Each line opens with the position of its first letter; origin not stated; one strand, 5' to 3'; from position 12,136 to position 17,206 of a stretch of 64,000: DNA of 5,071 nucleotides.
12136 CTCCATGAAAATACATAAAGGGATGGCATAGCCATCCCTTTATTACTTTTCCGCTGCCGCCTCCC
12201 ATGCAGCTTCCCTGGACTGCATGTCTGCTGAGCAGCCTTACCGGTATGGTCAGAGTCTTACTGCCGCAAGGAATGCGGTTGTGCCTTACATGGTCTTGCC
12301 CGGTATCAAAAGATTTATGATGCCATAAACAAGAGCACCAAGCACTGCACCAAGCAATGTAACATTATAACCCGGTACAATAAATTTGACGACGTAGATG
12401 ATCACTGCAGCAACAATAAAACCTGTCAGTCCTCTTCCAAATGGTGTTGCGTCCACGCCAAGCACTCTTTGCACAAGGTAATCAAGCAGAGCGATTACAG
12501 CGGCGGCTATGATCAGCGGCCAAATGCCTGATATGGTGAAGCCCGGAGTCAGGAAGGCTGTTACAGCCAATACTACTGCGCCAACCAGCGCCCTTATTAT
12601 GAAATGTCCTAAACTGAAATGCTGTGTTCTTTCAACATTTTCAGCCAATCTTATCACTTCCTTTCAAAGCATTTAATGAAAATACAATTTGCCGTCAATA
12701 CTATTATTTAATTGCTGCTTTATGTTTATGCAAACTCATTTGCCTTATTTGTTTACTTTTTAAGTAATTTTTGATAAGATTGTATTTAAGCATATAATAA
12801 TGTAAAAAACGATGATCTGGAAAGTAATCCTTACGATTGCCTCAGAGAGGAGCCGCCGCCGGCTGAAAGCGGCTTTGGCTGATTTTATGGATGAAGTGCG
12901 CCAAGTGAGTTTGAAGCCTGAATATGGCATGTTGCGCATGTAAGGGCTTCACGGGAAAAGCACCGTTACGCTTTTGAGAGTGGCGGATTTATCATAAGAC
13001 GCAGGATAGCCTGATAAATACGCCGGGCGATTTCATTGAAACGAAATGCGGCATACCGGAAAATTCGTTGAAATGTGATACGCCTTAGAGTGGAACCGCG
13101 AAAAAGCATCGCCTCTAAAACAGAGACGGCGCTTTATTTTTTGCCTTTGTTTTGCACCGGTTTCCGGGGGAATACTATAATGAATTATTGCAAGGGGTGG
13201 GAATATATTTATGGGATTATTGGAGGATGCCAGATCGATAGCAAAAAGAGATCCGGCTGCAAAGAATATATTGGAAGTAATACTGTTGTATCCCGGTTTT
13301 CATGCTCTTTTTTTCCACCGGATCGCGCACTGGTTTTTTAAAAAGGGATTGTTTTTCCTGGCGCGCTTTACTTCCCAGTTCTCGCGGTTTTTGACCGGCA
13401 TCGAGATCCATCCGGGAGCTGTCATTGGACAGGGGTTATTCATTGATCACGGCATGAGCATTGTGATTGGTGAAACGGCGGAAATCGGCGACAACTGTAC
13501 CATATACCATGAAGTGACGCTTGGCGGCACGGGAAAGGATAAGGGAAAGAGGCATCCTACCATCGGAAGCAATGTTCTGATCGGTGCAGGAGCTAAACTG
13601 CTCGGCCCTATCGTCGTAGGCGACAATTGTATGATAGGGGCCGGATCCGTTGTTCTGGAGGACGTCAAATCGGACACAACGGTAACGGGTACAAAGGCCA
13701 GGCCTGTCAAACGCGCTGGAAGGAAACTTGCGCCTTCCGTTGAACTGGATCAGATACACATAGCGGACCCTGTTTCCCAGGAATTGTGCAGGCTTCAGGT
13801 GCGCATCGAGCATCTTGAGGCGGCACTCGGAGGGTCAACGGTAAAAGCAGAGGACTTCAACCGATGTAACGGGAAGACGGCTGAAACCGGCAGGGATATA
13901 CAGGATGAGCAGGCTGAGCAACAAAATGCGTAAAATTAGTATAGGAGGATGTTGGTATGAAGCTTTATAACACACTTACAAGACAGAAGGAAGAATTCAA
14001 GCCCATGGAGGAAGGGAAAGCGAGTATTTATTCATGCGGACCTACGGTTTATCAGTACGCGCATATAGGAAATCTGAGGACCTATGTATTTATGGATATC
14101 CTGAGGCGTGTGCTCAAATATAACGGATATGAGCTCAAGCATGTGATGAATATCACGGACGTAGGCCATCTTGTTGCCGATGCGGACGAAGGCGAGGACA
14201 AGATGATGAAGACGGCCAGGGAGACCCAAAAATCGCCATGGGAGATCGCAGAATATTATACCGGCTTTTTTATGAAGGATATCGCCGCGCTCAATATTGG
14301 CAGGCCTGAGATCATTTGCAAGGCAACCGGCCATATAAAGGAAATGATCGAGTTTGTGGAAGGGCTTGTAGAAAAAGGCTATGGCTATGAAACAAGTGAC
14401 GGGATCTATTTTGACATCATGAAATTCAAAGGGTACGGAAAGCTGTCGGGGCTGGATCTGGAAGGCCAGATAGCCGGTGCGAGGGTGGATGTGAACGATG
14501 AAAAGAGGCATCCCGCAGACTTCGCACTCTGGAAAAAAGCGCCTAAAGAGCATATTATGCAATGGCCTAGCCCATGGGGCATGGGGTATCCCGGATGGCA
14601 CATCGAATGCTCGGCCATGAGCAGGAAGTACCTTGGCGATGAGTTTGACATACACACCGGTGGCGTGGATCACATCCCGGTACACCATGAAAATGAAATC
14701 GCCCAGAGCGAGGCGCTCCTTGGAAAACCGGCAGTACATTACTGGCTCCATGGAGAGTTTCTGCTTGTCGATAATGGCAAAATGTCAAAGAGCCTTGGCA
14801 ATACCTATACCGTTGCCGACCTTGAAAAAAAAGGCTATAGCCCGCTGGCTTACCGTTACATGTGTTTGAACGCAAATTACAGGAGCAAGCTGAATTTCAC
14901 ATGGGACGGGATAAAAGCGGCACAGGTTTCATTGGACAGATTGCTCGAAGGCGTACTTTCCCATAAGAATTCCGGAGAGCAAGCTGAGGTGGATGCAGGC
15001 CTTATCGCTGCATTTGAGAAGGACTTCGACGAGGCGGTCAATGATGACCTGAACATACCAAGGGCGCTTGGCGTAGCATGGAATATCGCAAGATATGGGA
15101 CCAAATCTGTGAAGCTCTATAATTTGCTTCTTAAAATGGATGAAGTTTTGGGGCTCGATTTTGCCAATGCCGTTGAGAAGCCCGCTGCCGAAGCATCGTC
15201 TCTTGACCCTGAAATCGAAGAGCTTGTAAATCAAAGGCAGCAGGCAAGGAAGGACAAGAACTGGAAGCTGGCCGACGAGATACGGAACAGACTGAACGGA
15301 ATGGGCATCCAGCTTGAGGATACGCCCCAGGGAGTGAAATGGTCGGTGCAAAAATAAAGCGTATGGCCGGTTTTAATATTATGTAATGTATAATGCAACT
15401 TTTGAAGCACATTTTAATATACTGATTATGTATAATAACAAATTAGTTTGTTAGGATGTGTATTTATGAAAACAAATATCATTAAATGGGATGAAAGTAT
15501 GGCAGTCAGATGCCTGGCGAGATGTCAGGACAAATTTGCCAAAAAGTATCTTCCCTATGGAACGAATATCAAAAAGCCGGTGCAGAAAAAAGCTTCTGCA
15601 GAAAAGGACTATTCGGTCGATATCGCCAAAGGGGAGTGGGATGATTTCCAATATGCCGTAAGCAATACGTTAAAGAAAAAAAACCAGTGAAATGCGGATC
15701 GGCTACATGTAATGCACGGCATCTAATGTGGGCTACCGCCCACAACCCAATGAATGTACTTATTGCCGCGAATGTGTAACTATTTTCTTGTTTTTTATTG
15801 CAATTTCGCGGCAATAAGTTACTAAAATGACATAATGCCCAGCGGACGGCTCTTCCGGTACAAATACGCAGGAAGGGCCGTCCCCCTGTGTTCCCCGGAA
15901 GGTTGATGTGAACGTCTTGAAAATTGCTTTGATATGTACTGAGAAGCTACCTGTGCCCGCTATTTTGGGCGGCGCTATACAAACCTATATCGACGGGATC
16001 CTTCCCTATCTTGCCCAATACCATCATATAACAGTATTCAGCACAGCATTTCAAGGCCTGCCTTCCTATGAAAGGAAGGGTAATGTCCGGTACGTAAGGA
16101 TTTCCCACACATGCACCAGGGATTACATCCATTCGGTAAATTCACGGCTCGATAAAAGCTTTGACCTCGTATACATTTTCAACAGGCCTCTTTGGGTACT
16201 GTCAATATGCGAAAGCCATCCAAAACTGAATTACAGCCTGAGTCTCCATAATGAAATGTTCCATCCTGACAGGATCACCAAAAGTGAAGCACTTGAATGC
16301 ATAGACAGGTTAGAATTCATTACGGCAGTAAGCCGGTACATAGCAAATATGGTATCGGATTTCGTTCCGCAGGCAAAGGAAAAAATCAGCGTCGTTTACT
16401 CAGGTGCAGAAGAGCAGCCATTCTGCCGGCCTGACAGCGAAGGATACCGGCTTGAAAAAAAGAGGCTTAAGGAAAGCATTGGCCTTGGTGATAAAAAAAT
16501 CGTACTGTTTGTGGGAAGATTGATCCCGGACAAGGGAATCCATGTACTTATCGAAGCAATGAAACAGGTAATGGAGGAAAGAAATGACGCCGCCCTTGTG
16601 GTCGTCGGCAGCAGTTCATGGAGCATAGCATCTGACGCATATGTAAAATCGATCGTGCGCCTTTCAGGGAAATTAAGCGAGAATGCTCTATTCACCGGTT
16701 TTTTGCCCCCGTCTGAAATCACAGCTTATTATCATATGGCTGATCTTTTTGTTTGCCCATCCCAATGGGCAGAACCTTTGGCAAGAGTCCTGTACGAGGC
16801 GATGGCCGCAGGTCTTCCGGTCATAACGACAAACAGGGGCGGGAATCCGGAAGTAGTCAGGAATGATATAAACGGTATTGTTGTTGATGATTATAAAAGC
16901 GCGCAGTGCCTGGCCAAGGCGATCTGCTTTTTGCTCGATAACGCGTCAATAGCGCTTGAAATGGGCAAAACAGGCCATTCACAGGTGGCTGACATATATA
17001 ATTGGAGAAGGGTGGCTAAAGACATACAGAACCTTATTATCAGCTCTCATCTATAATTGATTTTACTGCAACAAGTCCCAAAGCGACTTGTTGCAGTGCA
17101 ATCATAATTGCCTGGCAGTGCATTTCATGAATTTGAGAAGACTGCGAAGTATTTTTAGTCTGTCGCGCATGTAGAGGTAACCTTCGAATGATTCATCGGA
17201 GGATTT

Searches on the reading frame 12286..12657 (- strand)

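Call 66: search_protein_families(library=pfam, proteins=[window:12286-12657:-], max_evalue=0.0001)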
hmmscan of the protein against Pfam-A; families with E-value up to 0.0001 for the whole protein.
window:12286-12657:- (123 aa): 1 family
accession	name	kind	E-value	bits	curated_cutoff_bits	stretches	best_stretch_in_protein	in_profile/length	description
PF04020.18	Phage_holin_4_2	-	1.7e-19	70.8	28.8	1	18-116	2-104/105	Mycobacterial 4 TMS phage holin, superfamily IV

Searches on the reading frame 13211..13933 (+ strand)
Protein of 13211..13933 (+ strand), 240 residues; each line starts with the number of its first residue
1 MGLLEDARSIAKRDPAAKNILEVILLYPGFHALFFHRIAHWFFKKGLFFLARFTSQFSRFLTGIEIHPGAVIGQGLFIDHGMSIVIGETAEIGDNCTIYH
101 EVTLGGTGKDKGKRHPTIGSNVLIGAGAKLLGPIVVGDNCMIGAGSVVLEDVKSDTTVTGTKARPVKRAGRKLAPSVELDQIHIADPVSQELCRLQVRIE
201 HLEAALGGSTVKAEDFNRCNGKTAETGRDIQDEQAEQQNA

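Call 65: search_protein_families(library=pfam, proteins=[window:13211-13933:+], max_evalue=0.00001)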
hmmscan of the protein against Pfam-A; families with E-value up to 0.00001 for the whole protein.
window:13211-13933:+ (240 aa): 2 families
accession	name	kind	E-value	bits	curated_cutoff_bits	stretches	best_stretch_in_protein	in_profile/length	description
PF00132.30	Hexapep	-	1.3e-17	63.1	27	1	115-148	1-34/36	Bacterial transferase hexapeptide (six repeats)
PF14602.12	Hexapep_2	-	4.9e-10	39.4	27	1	117-148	3-32/34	Hexapeptide repeat of succinyl-transferase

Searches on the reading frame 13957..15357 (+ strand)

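Call 65: search_protein_families(library=pfam, proteins=[window:13957-15357:+], max_evalue=0.00001)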
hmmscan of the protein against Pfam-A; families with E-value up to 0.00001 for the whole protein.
window:13957-15357:+ (466 aa): 4 families
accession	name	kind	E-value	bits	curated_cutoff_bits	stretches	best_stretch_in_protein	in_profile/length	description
PF01406.26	tRNA-synt_1e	-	1.1e-102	343.9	27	1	14-322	2-299/301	tRNA synthetases class I (C) catalytic domain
PF09334.17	tRNA-synt_1g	-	8.9e-10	38.3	20.1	0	33-153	12-123/391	tRNA synthetases class I (M)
PF23493.1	CysS_C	-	3.4e-08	33.9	23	1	415-462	3-50/51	Cysteinyl-tRNA ligase anticodon binding domain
PF01921.24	tRNA-synt_1f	-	7.9e-07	28.7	27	0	232-337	237-343/360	tRNA synthetases class I (K)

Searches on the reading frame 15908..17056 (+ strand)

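Call 66: search_protein_families(library=pfam, proteins=[window:15908-17056:+], max_evalue=0.0001)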
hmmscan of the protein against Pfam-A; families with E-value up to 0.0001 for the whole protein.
window:15908-17056:+ (382 aa): 5 families
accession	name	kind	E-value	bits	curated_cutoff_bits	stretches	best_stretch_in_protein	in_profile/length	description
PF00534.26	Glycos_transf_1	-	6.2e-42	143.5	26.4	1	185-356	3-169/172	Glycosyl transferases group 1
PF13692.12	Glyco_trans_1_4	-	2.8e-34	118.8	27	1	197-345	2-142/142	Glycosyl transferases group 1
PF20706.3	GT4-conflict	-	7e-10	38.9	26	1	193-372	194-384/385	Family 4 Glycosyltransferase in conflict systems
PF13524.12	Glyco_trans_1_2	-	1e-07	32.4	25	1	220-374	8-143/144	Glycosyl transferase-like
PF13439.12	Glyco_transf_4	-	5.6e-05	23.7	28.5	0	25-167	5-166/170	Glycosyltransferase Family 4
